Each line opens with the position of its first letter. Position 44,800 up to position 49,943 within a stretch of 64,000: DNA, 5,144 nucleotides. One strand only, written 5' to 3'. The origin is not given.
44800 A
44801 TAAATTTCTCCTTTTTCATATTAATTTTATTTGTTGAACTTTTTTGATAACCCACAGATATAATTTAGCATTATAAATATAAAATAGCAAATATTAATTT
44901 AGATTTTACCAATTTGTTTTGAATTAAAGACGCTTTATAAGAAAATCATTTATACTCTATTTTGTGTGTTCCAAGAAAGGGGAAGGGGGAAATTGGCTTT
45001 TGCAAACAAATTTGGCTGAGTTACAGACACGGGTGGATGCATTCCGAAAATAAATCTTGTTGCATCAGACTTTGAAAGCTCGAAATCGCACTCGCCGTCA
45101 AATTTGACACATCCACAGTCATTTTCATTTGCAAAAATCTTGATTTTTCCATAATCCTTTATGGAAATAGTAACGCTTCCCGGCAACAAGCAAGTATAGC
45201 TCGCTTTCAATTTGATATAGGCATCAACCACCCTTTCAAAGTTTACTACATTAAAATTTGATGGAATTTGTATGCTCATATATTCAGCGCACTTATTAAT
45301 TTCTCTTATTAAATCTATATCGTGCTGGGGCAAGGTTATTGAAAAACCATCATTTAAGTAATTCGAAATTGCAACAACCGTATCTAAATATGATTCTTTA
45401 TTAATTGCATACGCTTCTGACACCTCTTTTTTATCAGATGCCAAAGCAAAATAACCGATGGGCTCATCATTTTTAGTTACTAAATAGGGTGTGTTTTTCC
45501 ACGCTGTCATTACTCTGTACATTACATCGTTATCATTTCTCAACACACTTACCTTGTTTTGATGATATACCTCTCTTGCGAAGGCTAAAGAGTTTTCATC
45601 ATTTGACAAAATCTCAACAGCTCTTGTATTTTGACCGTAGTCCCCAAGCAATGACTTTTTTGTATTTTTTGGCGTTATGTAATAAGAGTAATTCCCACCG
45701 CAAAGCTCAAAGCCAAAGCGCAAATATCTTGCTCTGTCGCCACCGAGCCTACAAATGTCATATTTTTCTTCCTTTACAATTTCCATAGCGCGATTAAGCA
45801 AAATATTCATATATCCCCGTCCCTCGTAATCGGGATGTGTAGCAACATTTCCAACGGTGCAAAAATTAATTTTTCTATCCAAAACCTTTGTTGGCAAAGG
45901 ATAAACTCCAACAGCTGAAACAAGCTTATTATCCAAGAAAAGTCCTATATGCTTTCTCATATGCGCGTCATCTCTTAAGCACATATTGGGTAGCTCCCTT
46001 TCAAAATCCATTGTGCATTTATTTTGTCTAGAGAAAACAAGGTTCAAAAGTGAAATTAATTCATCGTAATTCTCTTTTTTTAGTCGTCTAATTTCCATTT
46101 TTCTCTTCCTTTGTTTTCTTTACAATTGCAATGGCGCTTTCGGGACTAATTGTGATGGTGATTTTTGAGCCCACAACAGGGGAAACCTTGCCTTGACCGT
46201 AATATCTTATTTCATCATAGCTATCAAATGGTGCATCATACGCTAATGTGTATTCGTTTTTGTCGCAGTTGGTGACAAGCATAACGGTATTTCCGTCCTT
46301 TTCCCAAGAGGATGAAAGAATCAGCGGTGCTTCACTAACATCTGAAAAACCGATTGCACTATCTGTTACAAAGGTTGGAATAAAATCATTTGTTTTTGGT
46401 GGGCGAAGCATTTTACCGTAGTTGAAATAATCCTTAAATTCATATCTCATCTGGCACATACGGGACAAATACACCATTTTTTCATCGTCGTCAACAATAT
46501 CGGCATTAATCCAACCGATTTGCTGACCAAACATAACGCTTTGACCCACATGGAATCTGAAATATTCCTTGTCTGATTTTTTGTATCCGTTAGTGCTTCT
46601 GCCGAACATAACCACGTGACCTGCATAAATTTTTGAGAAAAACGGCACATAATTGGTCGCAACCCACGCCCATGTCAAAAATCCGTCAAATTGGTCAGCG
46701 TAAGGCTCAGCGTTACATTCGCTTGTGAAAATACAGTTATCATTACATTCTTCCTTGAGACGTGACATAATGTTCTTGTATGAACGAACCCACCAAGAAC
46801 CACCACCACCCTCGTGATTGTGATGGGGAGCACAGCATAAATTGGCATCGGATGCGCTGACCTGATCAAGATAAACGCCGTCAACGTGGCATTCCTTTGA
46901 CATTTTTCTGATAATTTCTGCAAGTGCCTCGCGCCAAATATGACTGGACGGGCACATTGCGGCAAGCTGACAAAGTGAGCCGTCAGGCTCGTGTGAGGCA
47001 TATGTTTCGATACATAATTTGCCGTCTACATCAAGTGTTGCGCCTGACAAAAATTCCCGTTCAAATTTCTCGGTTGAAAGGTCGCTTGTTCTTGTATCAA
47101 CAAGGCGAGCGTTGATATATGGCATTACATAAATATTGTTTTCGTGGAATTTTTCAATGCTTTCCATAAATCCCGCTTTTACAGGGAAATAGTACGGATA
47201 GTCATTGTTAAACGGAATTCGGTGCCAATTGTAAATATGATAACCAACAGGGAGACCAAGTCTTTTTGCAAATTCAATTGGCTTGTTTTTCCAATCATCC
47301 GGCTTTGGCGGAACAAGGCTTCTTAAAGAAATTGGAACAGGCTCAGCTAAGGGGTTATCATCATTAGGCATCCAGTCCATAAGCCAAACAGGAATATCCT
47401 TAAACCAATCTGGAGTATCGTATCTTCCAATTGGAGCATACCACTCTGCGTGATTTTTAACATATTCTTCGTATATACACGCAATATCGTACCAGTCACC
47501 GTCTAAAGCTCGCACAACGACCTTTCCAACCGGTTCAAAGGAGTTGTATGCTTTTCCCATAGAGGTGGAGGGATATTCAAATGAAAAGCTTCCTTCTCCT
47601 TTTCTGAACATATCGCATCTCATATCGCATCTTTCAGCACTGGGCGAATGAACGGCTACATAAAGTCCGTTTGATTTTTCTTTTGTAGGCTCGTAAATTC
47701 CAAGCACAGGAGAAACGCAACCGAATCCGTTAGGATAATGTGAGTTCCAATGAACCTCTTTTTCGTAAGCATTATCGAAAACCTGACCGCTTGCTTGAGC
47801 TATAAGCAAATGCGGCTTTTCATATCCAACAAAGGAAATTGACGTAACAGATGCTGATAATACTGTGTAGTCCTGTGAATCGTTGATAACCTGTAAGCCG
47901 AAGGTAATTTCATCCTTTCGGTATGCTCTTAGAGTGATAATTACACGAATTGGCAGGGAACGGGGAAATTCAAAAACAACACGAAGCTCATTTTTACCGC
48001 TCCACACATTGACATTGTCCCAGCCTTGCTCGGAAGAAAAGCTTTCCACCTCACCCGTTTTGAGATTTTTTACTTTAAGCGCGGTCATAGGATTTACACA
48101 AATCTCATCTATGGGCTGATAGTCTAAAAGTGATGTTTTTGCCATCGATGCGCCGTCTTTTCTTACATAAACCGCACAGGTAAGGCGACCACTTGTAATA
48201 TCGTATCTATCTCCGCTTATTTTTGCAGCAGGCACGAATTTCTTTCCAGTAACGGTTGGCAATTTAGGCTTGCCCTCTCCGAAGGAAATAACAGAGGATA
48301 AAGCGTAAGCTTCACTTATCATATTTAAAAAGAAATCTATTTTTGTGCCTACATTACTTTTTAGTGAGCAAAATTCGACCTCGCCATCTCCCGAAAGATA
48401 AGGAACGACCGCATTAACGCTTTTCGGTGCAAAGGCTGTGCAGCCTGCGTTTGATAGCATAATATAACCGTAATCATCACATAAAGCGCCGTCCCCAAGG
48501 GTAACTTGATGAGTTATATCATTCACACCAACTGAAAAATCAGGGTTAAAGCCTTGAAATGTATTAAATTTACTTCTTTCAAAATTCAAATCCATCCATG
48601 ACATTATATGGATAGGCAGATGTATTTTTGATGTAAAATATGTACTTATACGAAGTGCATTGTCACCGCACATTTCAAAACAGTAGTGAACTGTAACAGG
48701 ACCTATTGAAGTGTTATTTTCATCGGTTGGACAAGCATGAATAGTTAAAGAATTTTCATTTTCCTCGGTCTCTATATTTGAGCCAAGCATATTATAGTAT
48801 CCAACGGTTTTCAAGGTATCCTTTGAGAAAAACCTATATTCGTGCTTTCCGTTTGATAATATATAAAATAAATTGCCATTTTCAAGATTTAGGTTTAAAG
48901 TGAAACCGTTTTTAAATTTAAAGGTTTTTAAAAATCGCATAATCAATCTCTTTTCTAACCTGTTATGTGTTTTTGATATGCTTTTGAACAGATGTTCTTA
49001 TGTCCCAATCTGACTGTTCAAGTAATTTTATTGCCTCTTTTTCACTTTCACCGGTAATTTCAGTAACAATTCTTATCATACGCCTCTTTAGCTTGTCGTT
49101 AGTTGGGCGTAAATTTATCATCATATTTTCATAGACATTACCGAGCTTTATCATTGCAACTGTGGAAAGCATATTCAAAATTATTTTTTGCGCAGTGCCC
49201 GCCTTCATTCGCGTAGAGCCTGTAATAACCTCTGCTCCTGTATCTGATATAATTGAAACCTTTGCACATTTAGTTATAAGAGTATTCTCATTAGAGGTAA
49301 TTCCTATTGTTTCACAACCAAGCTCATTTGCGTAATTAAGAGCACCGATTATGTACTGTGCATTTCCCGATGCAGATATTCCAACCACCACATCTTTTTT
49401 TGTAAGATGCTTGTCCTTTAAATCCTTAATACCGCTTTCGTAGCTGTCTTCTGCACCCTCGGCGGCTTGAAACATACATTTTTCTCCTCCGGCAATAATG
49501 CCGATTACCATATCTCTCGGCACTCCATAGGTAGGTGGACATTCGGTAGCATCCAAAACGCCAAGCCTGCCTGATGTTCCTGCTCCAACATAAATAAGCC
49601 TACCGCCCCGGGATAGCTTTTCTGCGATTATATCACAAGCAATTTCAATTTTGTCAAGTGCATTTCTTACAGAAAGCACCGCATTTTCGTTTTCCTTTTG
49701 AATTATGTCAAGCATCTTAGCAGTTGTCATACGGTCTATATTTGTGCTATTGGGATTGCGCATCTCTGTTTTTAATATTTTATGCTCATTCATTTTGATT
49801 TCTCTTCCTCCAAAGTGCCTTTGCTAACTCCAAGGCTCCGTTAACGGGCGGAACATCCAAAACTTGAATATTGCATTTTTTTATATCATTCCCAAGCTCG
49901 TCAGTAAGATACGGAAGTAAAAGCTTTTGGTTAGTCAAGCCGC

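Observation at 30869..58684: Six-copy cassette family: variable LRR/Cys-rich secreted protein with a conserved, unrecognised ~150-aa C-terminal domain, a coupled micro-ORF and a shared terminator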

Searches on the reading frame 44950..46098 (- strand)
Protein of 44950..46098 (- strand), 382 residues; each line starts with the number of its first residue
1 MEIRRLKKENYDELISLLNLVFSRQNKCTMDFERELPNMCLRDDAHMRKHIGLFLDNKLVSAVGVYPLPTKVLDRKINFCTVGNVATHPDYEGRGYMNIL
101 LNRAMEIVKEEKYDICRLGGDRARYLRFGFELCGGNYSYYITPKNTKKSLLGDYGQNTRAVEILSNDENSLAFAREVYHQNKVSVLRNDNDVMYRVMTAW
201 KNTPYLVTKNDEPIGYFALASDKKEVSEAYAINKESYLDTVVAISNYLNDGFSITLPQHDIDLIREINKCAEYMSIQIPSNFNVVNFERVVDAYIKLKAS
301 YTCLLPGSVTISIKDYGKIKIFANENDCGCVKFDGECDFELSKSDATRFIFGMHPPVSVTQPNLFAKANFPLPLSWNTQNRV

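Call 6: search_protein_families(library=pfam, proteins=[window:44950-46098:-], max_evalue=0.001)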
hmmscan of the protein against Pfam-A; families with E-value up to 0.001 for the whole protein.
window:44950-46098:- (382 aa): 3 families
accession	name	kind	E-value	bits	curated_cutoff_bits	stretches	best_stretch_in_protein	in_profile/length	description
PF13527.13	Acetyltransf_9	-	1.3e-19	70.9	25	1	2-132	1-126/127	Acetyltransferase (GNAT) domain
PF00583.31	Acetyltransf_1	-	1.6e-08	35.2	20.7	1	41-118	28-98/116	Acetyltransferase (GNAT) family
PF13508.13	Acetyltransf_7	-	5.5e-05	23.9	27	1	73-131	28-83/84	Acetyltransferase (GNAT) domain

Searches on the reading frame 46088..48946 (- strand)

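Call 6: search_protein_families(library=pfam, proteins=[window:46088-48946:-], max_evalue=0.001)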
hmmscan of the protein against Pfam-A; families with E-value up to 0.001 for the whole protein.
window:46088-48946:- (952 aa): 1 family
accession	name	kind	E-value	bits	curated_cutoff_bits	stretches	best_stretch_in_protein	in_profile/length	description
PF19773.5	DUF6259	-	3.6e-72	243.4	28.7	1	470-783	1-298/300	Domain of unknown function (DUF6259)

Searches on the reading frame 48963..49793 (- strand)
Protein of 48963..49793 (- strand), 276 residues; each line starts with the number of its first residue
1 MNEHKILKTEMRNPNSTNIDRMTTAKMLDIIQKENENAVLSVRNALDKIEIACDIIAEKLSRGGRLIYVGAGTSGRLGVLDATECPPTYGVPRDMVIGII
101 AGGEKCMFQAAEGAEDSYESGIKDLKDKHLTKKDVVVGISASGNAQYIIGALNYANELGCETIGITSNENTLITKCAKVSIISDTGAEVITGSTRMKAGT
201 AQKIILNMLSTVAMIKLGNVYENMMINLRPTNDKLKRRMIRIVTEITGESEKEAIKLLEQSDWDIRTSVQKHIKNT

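Call 6: search_protein_families(library=pfam, proteins=[window:48963-49793:-], max_evalue=0.001)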
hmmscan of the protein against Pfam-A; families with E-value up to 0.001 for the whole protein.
window:48963-49793:- (276 aa): 6 families
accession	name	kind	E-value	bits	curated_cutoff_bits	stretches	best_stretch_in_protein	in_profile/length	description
PF22645.1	GKRP_SIS_N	-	2e-19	69.9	27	1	55-155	8-112/113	Glucokinase regulatory protein N-terminal SIS domain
PF13580.11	SIS_2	-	5.1e-11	43.2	27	1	45-167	17-138/138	SIS domain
PF01380.27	SIS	-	2.2e-08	34.4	25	1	126-209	47-128/131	SIS domain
PF22198.1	GKRP_SIS_2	-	3e-06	27.5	27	1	48-109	6-67/191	Glucokinase regulatory protein, second SIS domain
PF20741.3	GKRP-like_C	-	5.2e-06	27.4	27.7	1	222-265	1-44/100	C-terminal lid domain of glucokinase regulatory protein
PF14555.12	UBA_4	-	3.6e-05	23.9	21.8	1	244-270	8-34/43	UBA-like domain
